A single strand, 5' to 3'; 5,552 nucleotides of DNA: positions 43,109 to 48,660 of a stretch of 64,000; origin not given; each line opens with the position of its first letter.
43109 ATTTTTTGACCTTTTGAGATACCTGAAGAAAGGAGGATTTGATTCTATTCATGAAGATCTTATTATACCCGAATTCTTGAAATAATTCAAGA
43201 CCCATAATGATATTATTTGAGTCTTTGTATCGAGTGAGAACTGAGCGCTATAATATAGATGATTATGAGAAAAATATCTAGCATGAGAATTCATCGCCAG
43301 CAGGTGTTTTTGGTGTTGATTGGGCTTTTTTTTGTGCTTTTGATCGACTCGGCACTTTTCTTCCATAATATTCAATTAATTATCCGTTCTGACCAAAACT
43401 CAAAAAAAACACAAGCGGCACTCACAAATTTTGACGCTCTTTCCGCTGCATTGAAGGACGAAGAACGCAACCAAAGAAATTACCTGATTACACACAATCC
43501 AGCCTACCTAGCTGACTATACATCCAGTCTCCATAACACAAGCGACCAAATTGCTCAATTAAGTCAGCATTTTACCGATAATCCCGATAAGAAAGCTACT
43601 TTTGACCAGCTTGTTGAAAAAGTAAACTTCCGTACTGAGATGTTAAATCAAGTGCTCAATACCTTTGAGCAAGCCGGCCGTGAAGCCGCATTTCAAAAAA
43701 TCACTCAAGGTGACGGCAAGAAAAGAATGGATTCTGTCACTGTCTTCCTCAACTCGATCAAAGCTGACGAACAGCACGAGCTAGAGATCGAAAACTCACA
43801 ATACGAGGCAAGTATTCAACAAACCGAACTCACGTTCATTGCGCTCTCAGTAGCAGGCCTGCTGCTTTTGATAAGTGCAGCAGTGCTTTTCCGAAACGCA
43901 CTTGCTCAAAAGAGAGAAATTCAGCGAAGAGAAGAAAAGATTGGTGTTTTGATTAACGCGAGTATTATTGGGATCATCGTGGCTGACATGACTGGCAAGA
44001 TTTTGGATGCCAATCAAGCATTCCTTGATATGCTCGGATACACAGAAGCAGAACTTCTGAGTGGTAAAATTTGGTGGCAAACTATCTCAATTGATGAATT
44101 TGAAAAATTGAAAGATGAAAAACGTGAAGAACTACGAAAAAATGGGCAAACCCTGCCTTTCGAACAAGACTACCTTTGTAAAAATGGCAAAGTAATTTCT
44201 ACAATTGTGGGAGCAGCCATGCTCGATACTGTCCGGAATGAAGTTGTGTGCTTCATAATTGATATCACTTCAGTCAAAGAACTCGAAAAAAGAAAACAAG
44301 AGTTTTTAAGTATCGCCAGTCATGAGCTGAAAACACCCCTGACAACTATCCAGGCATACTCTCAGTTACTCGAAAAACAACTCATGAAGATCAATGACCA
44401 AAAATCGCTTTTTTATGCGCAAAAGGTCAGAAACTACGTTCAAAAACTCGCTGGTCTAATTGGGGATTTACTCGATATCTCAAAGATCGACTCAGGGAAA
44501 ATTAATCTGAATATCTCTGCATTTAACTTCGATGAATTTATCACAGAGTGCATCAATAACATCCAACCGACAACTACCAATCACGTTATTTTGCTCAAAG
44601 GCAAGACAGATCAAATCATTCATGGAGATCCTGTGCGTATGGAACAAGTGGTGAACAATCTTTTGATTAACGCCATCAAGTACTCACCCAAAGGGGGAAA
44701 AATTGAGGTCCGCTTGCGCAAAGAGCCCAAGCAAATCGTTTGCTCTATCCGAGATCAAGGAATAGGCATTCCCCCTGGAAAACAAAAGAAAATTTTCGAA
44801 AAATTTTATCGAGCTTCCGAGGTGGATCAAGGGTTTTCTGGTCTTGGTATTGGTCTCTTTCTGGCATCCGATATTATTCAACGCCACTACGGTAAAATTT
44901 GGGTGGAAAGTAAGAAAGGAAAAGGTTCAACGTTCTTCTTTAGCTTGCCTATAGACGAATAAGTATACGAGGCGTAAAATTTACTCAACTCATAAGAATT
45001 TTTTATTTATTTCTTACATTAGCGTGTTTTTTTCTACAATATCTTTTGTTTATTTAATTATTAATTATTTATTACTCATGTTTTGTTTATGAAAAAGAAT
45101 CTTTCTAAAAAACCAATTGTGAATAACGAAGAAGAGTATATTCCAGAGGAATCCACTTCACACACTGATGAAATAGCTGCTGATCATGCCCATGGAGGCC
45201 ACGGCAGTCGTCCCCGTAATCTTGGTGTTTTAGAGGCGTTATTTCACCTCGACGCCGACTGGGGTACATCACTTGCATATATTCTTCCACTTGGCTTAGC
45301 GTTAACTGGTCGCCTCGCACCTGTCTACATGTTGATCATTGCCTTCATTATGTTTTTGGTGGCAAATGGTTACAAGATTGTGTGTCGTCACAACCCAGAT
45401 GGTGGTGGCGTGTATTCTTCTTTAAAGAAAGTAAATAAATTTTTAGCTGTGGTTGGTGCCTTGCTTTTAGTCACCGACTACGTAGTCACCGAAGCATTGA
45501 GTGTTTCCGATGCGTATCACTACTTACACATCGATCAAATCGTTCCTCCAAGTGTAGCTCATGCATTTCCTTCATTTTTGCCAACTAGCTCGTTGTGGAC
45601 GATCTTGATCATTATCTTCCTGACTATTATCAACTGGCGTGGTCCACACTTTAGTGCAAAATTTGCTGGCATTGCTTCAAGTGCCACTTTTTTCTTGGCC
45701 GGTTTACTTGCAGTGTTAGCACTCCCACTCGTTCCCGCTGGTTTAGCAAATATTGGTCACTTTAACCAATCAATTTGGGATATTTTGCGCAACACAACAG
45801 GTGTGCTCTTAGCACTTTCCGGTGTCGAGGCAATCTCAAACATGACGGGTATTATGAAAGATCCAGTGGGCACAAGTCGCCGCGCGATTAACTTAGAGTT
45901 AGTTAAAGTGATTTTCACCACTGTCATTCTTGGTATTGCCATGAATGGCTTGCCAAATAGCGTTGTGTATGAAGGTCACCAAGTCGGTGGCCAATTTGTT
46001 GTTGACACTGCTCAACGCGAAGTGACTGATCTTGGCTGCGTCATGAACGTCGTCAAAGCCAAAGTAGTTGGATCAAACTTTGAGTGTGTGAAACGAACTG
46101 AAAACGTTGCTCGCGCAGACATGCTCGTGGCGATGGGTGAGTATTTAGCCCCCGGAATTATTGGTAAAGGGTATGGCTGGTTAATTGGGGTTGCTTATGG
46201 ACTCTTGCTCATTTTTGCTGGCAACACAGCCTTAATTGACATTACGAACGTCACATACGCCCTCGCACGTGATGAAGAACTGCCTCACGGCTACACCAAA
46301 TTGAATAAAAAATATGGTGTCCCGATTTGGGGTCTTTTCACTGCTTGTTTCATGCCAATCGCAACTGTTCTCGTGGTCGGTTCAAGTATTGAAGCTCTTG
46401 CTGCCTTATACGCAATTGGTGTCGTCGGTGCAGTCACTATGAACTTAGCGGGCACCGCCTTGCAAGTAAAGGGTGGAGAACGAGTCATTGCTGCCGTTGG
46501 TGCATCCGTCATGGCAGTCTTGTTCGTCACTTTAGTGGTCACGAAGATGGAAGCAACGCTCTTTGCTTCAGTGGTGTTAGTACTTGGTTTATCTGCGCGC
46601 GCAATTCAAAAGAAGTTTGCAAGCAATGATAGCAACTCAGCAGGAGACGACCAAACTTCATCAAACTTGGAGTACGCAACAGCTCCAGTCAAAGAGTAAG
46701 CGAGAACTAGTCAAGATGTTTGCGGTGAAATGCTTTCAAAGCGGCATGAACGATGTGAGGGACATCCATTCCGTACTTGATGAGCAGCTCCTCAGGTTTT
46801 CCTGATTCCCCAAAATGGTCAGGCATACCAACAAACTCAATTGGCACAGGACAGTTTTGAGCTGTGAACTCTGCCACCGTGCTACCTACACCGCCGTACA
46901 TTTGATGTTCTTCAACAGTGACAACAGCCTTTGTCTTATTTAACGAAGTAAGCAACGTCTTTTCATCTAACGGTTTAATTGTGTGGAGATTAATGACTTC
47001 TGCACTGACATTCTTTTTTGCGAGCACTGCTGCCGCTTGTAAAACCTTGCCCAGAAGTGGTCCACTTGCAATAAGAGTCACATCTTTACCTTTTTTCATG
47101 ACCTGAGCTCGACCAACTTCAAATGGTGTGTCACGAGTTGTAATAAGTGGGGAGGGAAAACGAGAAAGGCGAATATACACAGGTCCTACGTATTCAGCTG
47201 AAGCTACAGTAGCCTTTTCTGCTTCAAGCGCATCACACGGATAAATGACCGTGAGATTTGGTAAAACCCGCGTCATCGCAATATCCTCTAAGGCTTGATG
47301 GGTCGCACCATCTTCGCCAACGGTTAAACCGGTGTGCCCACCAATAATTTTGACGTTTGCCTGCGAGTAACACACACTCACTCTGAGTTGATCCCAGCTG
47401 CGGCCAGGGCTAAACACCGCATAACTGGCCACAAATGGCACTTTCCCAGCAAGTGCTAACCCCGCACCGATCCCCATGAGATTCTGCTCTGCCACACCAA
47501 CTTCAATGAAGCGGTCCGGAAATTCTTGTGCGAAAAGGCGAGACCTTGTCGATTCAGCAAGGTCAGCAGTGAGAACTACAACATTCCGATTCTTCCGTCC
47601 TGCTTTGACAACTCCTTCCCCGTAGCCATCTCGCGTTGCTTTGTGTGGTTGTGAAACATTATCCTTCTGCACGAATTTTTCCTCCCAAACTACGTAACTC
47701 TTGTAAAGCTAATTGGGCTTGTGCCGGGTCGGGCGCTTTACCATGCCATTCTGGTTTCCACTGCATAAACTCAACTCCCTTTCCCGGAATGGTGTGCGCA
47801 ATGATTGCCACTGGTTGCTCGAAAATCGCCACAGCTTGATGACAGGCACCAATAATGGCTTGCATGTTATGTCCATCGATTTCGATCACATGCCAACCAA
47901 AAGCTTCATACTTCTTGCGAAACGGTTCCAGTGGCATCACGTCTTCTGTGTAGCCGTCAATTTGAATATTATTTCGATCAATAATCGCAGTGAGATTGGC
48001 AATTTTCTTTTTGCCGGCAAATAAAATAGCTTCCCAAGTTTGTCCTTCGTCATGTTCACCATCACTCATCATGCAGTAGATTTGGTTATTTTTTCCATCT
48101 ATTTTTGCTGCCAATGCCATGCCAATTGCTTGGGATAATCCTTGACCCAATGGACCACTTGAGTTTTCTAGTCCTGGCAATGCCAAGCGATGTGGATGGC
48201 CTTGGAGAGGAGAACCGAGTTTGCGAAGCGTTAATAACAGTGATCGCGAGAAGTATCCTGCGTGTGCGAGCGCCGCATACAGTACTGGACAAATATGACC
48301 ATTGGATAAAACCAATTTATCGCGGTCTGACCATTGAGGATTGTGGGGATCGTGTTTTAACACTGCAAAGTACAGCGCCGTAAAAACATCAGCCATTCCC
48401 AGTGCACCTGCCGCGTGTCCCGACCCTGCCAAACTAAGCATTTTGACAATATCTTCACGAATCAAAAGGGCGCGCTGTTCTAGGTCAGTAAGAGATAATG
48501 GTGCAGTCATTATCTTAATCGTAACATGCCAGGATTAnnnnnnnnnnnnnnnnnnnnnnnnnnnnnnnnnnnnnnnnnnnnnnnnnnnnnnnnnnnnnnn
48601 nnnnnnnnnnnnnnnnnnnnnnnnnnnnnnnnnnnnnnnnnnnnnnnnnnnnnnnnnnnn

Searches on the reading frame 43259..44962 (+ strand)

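Call 10: search_protein_families(library=pfam, proteins=[window:43259-44962:+], max_evalue=0.001)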
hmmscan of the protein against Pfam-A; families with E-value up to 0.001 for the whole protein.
window:43259-44962:+ (567 aa): 9 families
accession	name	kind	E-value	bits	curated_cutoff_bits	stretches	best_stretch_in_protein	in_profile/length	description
PF02518.31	HATPase_c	-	3.5e-30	105.1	26.4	1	456-566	1-110/111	Histidine kinase-, DNA gyrase B-, and HSP90-like ATPase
PF05227.19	CHASE3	-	8.6e-24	84.4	28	1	46-179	3-136/138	CHASE3 domain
PF00512.31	HisKA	-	5.8e-15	55.5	26.9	1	346-413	2-66/66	His Kinase A (phospho-acceptor) domain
PF13426.13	PAS_9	-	1.2e-12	48.4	27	1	238-337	3-102/103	PAS domain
PF13188.13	PAS_8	-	5.5e-09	36.1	21.8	1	231-288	6-57/65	PAS domain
PF00989.32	PAS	-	6.1e-08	33.1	22.6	1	231-336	6-113/113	PAS fold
PF08447.18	PAS_3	-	9.5e-06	26.2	25.6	1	249-325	2-78/89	PAS fold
PF13581.12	HATPase_c_2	-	4.1e-05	24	27.4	1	461-536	32-105/127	Histidine kinase-like ATPase domain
PF13589.12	HATPase_c_3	-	0.00088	19.8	25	0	460-544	2-88/137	Histidine kinase-, DNA gyrase B-, and HSP90-like ATPase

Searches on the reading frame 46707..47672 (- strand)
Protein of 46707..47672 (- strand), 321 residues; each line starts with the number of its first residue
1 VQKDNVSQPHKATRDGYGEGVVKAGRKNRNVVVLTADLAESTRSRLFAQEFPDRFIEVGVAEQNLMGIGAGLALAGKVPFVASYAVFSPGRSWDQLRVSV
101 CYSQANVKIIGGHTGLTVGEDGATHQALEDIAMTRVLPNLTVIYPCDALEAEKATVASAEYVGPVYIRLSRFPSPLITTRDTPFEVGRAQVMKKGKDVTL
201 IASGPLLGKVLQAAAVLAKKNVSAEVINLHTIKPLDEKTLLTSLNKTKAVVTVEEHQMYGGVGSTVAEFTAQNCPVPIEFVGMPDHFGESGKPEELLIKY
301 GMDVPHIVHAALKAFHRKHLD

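Call 10: search_protein_families(library=pfam, proteins=[window:46707-47672:-], max_evalue=0.001)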
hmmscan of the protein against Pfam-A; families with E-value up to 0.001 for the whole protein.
window:46707-47672:- (321 aa): 4 families
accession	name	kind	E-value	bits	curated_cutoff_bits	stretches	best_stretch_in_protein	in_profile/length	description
PF02779.29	Transket_pyr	-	1.9e-41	142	27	1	12-171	4-169/174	Transketolase, pyrimidine binding domain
PF02780.25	Transketolase_C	-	7.7e-33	113.5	25.9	1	187-307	1-124/124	Transketolase, C-terminal domain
PF22613.1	Transketolase_C_1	-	6.7e-07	29.9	27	1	194-303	10-113/113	Transketolase-like TK C-terminal domain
PF17147.9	PFOR_II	-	0.00089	20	27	0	197-273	2-78/102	Pyruvate:ferredoxin oxidoreductase core domain II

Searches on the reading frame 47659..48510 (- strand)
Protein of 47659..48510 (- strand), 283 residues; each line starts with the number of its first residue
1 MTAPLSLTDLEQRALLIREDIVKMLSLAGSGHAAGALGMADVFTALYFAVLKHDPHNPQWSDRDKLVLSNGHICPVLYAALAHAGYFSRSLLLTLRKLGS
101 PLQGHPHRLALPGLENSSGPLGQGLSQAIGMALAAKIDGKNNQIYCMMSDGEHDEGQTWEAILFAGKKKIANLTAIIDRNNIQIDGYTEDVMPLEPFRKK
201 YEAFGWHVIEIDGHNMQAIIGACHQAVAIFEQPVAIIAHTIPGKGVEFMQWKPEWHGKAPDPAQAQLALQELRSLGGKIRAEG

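Call 10: search_protein_families(library=pfam, proteins=[window:47659-48510:-], max_evalue=0.001)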
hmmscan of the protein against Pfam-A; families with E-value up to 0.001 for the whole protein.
window:47659-48510:- (283 aa): 4 families
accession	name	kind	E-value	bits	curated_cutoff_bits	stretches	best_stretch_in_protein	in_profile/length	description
PF00456.26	Transketolase_N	-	4.4e-55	187.4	22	1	21-259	13-262/334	Transketolase, thiamine diphosphate binding domain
PF13292.11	DXP_synthase_N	-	6.2e-11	42.5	21.2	1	5-184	13-175/274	1-deoxy-D-xylulose-5-phosphate synthase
PF00676.26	E1_dh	-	2.2e-07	30.6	22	1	117-228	99-209/300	Dehydrogenase E1 component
PF09364.15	XFP_N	-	0.00059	19.2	23.7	0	111-221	132-242/364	XFP N-terminal domain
